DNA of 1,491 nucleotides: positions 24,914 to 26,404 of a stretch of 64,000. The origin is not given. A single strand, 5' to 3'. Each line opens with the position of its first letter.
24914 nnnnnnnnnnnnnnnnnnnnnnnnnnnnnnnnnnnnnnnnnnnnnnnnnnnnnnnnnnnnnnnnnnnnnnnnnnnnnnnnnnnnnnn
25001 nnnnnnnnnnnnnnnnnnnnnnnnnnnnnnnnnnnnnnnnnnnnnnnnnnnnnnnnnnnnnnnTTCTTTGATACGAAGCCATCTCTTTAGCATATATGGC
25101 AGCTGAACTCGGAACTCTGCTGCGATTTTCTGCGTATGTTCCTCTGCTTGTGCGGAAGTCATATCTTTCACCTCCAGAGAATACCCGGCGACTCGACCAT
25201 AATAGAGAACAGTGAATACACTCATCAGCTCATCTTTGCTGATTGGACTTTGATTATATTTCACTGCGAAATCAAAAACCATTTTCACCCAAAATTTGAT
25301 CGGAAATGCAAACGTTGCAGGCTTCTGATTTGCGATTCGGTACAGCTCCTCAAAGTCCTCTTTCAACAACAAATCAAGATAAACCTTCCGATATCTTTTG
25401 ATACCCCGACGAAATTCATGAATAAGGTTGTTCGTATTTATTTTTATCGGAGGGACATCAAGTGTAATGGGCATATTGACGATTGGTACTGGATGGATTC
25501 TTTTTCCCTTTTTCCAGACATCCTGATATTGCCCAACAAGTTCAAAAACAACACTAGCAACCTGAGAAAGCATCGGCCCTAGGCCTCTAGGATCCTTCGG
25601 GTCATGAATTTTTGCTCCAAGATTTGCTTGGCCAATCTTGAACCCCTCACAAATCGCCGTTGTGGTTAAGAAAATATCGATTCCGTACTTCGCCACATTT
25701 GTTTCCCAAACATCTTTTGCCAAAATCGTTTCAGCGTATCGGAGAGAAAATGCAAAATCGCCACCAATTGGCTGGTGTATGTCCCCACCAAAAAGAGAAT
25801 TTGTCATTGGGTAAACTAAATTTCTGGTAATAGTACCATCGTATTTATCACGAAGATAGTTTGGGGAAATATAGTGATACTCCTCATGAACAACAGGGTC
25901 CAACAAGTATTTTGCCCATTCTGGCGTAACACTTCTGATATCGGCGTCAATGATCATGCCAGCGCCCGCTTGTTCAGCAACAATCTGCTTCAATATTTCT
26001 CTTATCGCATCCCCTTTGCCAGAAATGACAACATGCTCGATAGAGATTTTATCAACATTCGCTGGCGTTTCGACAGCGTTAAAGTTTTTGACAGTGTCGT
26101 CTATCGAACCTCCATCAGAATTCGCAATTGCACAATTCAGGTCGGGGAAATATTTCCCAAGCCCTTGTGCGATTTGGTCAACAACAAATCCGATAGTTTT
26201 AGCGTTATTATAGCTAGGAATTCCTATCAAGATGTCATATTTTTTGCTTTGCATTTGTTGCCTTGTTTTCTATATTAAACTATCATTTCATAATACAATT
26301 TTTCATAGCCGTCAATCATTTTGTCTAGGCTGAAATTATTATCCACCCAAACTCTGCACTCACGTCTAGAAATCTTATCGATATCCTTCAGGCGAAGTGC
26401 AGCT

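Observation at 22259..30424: Eight-gene sugar cluster combining GpgS/MpgS-like GT81 synthase plus MPGP-like phosphatase with an APH-fold kinase, GalT-like uridylyltransferase and three further GTs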

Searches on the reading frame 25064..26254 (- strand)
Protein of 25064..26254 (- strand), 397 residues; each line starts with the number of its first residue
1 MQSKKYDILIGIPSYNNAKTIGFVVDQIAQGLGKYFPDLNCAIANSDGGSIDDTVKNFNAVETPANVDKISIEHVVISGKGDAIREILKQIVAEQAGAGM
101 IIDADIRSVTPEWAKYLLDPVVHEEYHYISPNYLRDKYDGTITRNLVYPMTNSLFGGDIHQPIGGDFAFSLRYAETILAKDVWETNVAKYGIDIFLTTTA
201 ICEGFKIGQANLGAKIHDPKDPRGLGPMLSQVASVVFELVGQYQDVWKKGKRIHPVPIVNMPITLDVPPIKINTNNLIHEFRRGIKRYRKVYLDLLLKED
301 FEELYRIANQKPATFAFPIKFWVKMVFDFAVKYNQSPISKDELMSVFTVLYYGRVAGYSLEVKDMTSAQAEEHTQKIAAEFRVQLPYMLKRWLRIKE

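Call 7: find_homologous_proteins(query=window:25064-26254:-, max_evalue=0.001)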
Query seq(397 aa) (397 aa): 6645 proteins with E <= 0.001 among 8000 candidates; the best 120 are listed.
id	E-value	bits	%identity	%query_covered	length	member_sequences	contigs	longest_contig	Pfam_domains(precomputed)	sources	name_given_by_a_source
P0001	4.8e-113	396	48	97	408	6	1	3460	PF21969.3,PF00535.33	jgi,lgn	jgi:hypothetical protein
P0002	1.6e-110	388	45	98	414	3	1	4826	PF21969.3,PF00535.33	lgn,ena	-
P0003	6.4e-109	383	46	98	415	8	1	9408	PF00535.33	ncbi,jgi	-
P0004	2.9e-108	381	46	97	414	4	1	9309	PF00535.33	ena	-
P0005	1.8e-106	375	45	97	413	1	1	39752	PF00535.33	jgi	-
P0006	1.8e-106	375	45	97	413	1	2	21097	PF00535.33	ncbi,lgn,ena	-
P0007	6.0e-106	373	43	97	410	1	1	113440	-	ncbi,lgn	-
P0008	3.5e-105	370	45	98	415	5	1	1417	PF21969.3,PF00535.33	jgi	jgi:glycosyltransferase involved in cell wall biosynthesis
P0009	4.4e-105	370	45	98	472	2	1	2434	PF21969.3,PF00535.33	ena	-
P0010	2.5e-104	368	42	98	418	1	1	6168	PF00535.33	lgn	-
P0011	1.1e-103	365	43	97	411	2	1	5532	-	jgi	jgi:hypothetical protein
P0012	5.2e-103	363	44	98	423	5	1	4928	-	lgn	-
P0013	6.4e-103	363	45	98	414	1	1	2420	-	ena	-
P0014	6.9e-103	363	44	98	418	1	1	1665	PF00535.33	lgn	-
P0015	1.1e-102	362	43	98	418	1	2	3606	PF00535.33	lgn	-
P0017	5.8e-102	360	42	97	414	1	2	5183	PF13641.13,PF21969.3,PF00535.33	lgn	-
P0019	1.0e-101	359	42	98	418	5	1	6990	PF21969.3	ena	-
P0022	1.4e-101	359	44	100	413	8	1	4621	PF21969.3,PF00535.33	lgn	-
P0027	4.2e-101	357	43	97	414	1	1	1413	PF13641.13,PF21969.3,PF00535.33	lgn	-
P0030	6.4e-101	356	43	97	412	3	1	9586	PF21969.3,PF00535.33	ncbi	-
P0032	7.9e-101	356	43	97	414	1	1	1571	PF13641.13,PF21969.3,PF00535.33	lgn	-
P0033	9.1e-101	356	43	98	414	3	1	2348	PF21969.3,PF00535.33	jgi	jgi:glycosyltransferase involved in cell wall biosynthesis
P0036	1.2e-100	355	44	97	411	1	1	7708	PF21969.3,PF00535.33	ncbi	-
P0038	1.5e-100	355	42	98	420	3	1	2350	PF21969.3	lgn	-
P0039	1.6e-100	355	43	97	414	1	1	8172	PF21969.3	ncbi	-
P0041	2.4e-100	355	42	98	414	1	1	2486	PF21969.3,PF00535.33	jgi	jgi:glycosyltransferase involved in cell wall biosynthesis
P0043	2.7e-100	354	43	97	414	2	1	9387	PF21969.3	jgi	-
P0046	3.7e-100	354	43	98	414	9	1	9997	PF21969.3,PF00535.33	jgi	-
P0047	4.0e-100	354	42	97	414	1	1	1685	PF21969.3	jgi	jgi:hypothetical protein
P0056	1.1e-99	352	42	97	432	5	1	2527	PF21969.3,PF00535.33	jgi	jgi:hypothetical protein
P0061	1.9e-99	352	44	98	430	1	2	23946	PF21969.3,PF00535.33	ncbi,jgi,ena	-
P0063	2.7e-99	351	42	98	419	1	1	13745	PF21969.3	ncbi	-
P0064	2.7e-99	351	43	98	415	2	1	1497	PF21969.3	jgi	jgi:glycosyltransferase involved in cell wall biosynthesis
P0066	2.9e-99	351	44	98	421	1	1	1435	PF21969.3,PF00535.33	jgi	jgi:glycosyltransferase involved in cell wall biosynthesis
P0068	3.2e-99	351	43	99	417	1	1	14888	PF21969.3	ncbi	ncbi:MAG: glycosyl transferase family 2 [Thermodesulfobacteriota bacterium]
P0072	4.0e-99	350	43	98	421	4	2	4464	PF21969.3,PF00535.33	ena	-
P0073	4.5e-99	350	42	98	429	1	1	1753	PF21969.3,PF00535.33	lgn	-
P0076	6.0e-99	350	44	98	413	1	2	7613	PF13641.13,PF21969.3,PF00535.33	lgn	-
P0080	7.5e-99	350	43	99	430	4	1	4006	PF21969.3,PF00535.33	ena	-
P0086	1.2e-98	349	42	97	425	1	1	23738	PF21969.3,PF00535.33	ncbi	-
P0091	1.4e-98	349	43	98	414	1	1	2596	PF21969.3,PF00535.33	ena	-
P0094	1.6e-98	348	44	98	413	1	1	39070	PF21969.3,PF00535.33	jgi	jgi:glycosyltransferase involved in cell wall biosynthesis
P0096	2.0e-98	348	42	98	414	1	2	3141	PF21969.3,PF00535.33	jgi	-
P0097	2.1e-98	348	42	97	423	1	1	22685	PF21969.3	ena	-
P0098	2.3e-98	348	43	98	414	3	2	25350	PF00535.33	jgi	jgi:glucosylglycerate synthase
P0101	2.7e-98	348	43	97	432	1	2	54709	PF21969.3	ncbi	-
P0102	2.8e-98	348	42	98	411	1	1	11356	PF21969.3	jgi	jgi:glycosyltransferase involved in cell wall biosynthesis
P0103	2.9e-98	348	42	99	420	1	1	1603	PF21969.3,PF00535.33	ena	-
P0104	2.9e-98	348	42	98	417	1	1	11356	PF21969.3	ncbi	-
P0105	3.1e-98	348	42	97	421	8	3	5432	PF21969.3,PF00535.33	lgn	-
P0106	3.2e-98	347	42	98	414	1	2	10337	PF21969.3,PF00535.33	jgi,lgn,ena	-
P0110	4.0e-98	347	42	97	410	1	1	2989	PF21969.3,PF00535.33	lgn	-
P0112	4.2e-98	347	42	98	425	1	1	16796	PF21969.3,PF00535.33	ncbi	-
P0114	4.6e-98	347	42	98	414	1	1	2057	PF21969.3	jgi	jgi:hypothetical protein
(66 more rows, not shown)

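Call 8: search_solved_structures(query=window:25064-26254:-, max_evalue=10, show_alignments=2)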
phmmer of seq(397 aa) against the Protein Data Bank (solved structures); distinct sequences matched with E-value up to 10: 4.
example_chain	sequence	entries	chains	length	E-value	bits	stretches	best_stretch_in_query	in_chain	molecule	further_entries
7pdo_A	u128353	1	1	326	0.00029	23.3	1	8-241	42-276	Glucosyl-3-phosphoglycerate synthase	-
7p5l_A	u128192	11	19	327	0.0003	23.2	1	8-241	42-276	Glucosyl-3-phosphoglycerate synthase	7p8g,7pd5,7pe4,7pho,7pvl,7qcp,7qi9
5nv5_A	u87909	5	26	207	0.6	12.4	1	265-304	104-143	Fic family protein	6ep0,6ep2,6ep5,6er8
9nvv_b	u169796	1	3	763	0.63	12.3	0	25-60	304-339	HIV envelope gp120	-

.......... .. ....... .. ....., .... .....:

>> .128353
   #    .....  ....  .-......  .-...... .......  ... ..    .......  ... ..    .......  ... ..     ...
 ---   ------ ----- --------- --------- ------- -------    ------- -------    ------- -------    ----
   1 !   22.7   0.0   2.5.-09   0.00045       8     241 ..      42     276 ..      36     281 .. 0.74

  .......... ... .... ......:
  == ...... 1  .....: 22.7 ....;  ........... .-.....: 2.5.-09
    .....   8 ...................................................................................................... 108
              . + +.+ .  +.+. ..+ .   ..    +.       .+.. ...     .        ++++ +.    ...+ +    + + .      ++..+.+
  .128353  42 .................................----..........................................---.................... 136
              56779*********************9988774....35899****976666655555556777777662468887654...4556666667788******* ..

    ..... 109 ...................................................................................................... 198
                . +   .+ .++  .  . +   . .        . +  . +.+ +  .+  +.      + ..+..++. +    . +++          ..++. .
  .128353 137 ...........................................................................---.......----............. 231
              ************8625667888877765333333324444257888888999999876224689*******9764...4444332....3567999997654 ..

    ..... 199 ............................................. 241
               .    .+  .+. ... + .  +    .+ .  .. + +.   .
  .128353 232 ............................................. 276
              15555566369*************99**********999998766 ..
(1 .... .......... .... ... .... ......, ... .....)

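Call 10: search_protein_families(library=pfam, proteins=[P0001, P0098, P0007], max_evalue=0.01)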
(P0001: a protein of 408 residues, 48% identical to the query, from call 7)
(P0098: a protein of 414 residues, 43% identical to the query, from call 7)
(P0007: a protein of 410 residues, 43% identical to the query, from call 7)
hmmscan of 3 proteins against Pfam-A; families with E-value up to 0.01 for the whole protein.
P0001 (408 aa): 3 families
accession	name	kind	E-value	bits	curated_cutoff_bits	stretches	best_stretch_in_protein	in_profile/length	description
PF21969.2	MGS_GT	-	3.6e-10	40.1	27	1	82-243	63-231/239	Mannosylglycerate synthase, GT domain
PF00535.33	Glycos_transf_2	-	4.3e-07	30.5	23.3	1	22-153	2-123/168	Glycosyl transferase family 2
PF13641.12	Glyco_tranf_2_3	-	0.00042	20.8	27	1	20-117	3-96/230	Glycosyltransferase like family 2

P0098 (414 aa): 2 families
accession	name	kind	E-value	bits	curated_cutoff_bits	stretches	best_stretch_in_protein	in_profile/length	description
PF00535.33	Glycos_transf_2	-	3.7e-06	27.4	23.3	1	19-160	2-122/168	Glycosyl transferase family 2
PF21969.2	MGS_GT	-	0.00016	21.7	27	1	97-253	73-233/239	Mannosylglycerate synthase, GT domain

P0007 (410 aa): 2 families
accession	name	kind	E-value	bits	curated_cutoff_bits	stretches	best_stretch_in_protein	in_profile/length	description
PF21969.2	MGS_GT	-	0.0034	17.3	27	1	112-224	94-208/239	Mannosylglycerate synthase, GT domain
PF00535.33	Glycos_transf_2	-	0.004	17.5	23.3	1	25-159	2-126/168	Glycosyl transferase family 2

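Call 31: find_encoding_contigs(protein=P0098, flank=8000, max_places=3)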
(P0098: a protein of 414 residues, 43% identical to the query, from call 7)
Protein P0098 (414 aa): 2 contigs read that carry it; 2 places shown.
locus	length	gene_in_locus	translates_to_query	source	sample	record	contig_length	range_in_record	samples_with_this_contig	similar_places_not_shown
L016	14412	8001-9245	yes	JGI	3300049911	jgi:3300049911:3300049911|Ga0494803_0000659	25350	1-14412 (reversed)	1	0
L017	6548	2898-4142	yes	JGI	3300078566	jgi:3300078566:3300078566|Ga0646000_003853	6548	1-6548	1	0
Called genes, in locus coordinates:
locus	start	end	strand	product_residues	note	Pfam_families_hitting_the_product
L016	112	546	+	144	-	PF00072:Response_reg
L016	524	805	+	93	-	PF02922:CBM_48, PF16561:AMPK1_CBM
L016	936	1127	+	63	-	-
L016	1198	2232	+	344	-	PF21088:MS_channel_1st (weak), PF00924:MS_channel_2nd, PF21082:MS_channel_3rd (weak)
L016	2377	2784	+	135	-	PF00072:Response_reg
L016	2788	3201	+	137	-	PF03610:EIIA-man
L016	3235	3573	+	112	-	-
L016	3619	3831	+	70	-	-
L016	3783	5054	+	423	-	-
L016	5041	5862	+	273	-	PF08282:Hydrolase_3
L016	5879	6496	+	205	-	-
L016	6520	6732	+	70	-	PF06305:LapA_dom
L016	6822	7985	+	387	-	-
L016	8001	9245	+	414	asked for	PF00535:Glycos_transf_2 (weak)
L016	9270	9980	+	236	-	PF05552:MS_channel_1st_1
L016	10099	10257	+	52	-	-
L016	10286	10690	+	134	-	-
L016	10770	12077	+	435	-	PF06808:DctM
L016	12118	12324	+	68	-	-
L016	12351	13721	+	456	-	PF03600:CitMHS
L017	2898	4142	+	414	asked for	PF00535:Glycos_transf_2 (weak)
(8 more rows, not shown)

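Call 32: find_encoding_contigs(protein=P0007, flank=8000, max_places=2)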
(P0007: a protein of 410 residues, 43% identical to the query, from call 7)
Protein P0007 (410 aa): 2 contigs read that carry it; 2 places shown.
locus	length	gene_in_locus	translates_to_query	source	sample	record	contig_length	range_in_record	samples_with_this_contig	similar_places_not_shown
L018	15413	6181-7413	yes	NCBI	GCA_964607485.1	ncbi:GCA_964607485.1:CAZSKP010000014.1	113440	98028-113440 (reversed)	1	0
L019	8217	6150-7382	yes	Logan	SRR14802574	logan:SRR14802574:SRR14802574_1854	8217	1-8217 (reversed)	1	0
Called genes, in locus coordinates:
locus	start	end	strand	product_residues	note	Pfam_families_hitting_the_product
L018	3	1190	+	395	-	?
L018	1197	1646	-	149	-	-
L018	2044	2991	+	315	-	PF00702:Hydrolase, PF13419:HAD_2 (faint), PF13242:Hydrolase_like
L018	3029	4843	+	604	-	-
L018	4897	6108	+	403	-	-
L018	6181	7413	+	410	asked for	-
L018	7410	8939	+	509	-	PF00534:Glycos_transf_1 (faint)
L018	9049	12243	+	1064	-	PF02384:N6_Mtase, PF20473:MmeI_Mtase, PF07669:Eco57I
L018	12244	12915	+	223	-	-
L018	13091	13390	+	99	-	-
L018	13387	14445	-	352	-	PF00437:T2SSE, PF13401:AAA_22 (weak)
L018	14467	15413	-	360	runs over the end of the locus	PF00437:T2SSE, PF03215:Rad17 (faint), PF13191:AAA_16 (weak), PF13401:AAA_22 (weak)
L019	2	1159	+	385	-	?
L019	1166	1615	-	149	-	-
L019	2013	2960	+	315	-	PF00702:Hydrolase, PF13419:HAD_2 (faint), PF13242:Hydrolase_like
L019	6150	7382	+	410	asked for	-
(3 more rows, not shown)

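Call 33: search_protein_families(library=ncbifam, proteins=[L016:6822-7985:+, L016:3783-5054:+, L016:5041-5862:+], max_evalue=0.00001)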
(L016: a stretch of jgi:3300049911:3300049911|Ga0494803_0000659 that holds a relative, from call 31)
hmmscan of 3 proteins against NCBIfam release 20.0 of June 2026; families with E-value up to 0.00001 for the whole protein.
L016:6822-7985:+ (387 aa): 0 families

L016:3783-5054:+ (423 aa): 2 families
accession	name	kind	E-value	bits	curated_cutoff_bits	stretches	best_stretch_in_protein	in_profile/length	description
NF040724.1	GpgS_Meth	equivalog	6e-110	367.8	700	1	24-422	2-399/402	glucosyl-3-phosphoglycerate synthase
NF010496.0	PRK13915.1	equivalog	4.6e-19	68.6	262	1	123-334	85-277/307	glucosyl-3-phosphoglycerate synthase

L016:5041-5862:+ (273 aa): 16 families
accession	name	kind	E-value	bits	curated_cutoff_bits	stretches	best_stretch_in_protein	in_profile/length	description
TIGR02461.1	osmo_MPG_phos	equivalog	3.5e-72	243.2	244.35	1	7-233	1-225/227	mannosyl-3-phosphoglycerate phosphatase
NF011072.0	PRK14502.1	equivalog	2.5e-70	237.7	762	1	5-269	416-691/694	bifunctional mannosyl-3-phosphoglycerate synthase/mannosyl-3 phosphoglycerate phosphatase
TIGR01486.1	HAD-SF-IIB-MPGP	subfamily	2.7e-68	230.1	164.75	1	7-265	1-254/257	mannosyl-3-phosphoglycerate phosphatase family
NF001218.0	PRK00192.1-5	equivalog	8.2e-64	215.9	362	1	5-268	4-269/275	mannosyl-3-phosphoglycerate phosphatase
NF001216.0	PRK00192.1-2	equivalog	5.7e-55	186.6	353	1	3-269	4-262/275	mannosyl-3-phosphoglycerate phosphatase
TIGR02463.1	MPGP_rel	hypoth_equivalog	1.3e-47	162.4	282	1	7-234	1-215/216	mannosyl-3-phosphoglycerate phosphatase-related protein YedP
NF002976.0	PRK03669.1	equivalog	2.6e-44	151.7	315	1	4-264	6-264/271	mannosyl-3-phosphoglycerate phosphatase-related protein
NF001217.0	PRK00192.1-4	equivalog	3.3e-39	135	373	1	6-241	9-230/265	mannosyl-3-phosphoglycerate phosphatase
NF009342.0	PRK12702.1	equivalog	4.8e-32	111.4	596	1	8-162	4-160/302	mannosyl-3-phosphoglycerate phosphatase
NF001215.0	PRK00192.1-1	equivalog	7.6e-31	107.3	488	1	5-235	6-222/265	mannosyl-3-phosphoglycerate phosphatase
TIGR00099.1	Cof-subfamily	subfamily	1.1e-14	54.7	137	1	7-82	1-76/256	Cof-type HAD-IIB family hydrolase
TIGR01484.1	HAD-SF-IIB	subfamily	1.6e-14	54.5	41.8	1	8-232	2-219/221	HAD-IIB family hydrolase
TIGR01487.1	Pglycolate_arch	equivalog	1e-13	51.7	122.75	1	6-79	2-76/215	phosphoglycolate phosphatase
TIGR01482.1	SPP-subfamily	subfamily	4.5e-12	46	107.15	0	8-79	1-72/225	sucrose-phosphate phosphatase subfamily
NF002245.0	PRK01158.1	equivalog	6.5e-09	35.4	198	0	8-78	6-76/233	phosphoglycolate phosphatase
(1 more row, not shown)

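Call 41: search_protein_families(library=pfam, proteins=[L016:6822-7985:+, L018:4897-6108:+, L018:3029-4843:+, L018:7410-8939:+], max_evalue=0.01)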
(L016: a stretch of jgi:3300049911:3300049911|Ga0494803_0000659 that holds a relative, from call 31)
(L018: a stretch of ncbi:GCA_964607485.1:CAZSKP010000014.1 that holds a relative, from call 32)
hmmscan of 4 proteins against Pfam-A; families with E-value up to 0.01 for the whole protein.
L016:6822-7985:+ (387 aa): 0 families

L018:4897-6108:+ (403 aa): 0 families

L018:3029-4843:+ (604 aa): 0 families

L018:7410-8939:+ (509 aa): 2 families
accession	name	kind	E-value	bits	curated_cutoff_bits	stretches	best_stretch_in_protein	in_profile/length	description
PF00534.26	Glycos_transf_1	-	1.4e-05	25.2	26.4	1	354-395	86-127/172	Glycosyl transferases group 1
PF13692.12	Glyco_trans_1_4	-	0.0076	17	27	0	354-394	70-110/142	Glycosyl transferases group 1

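Call 56: search_protein_families(library=ncbifam, proteins=[L018:4897-6108:+, L018:3029-4843:+, L018:2044-2991:+, L016:6822-7985:+], max_evalue=0.001)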
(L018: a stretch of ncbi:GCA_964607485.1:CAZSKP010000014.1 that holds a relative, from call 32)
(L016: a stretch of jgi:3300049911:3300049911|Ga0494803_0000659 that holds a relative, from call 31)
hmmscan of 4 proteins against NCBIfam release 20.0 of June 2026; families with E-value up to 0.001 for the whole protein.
L018:4897-6108:+ (403 aa): 2 families
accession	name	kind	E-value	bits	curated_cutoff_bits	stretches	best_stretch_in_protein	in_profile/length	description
NF040724.1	GpgS_Meth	equivalog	2.3e-105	352.7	700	1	3-402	2-399/402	glucosyl-3-phosphoglycerate synthase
NF010496.0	PRK13915.1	equivalog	6.7e-14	51.7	262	1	123-309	102-274/307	glucosyl-3-phosphoglycerate synthase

L018:3029-4843:+ (604 aa): 0 families

L018:2044-2991:+ (315 aa): 12 families
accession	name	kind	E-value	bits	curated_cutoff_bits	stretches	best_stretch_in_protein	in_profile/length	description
TIGR02252.1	DREG-2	subfamily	1.1e-14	54.7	155.2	1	40-278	1-203/203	HAD hydrolase, REG-2-like, family IA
TIGR02253.1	CTE7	subfamily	1.4e-11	44.6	169.75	1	152-293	81-208/221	TIGR02253 family HAD-type hydrolase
NF053830.1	RUBPPhHalo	equivalog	2.7e-08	33.7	330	1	147-314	86-234/234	ribulose-1,5-bisphosphate 5-phosphatase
TIGR01428.1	HAD_type_II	equivalog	3.4e-07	30.5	125.4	1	149-278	75-189/197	haloacid dehalogenase type II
TIGR02254.1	YjjG_YfnB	equivalog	4.4e-07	29.6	159.9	1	156-287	88-204/223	YjjG family noncanonical pyrimidine nucleotidase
TIGR01662.1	HAD-SF-IIIA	subfamily_domain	8.4e-07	29.2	44.6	1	147-280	7-139/141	HAD-IIIA family hydrolase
NF009695.0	PRK13222.1-2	equivalog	2e-06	27.5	225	1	154-314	83-222/226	phosphoglycolate phosphatase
TIGR01668.1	YqeG_hyp_ppase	hypoth_equivalog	5.6e-06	26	89.1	1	164-279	42-135/170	YqeG family HAD IIIA-type phosphatase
TIGR02247.1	HAD-1A3-hyp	subfamily_domain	7.5e-06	25.8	125.4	1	100-280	25-196/211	epoxide hydrolase N-terminal domain-like phosphatase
TIGR01449.2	PGP_bact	equivalog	0.00011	21.9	180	0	154-279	74-184/213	phosphoglycolate phosphatase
TIGR01549.1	HAD-SF-IA-v1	subfamily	0.00042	20.7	23.3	0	219-273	100-149/149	HAD-IA family hydrolase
TIGR01460.1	HAD-SF-IIA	subfamily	0.00057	19.7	100.15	0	231-278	196-242/246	HAD-IIA family hydrolase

L016:6822-7985:+ (387 aa): 0 families
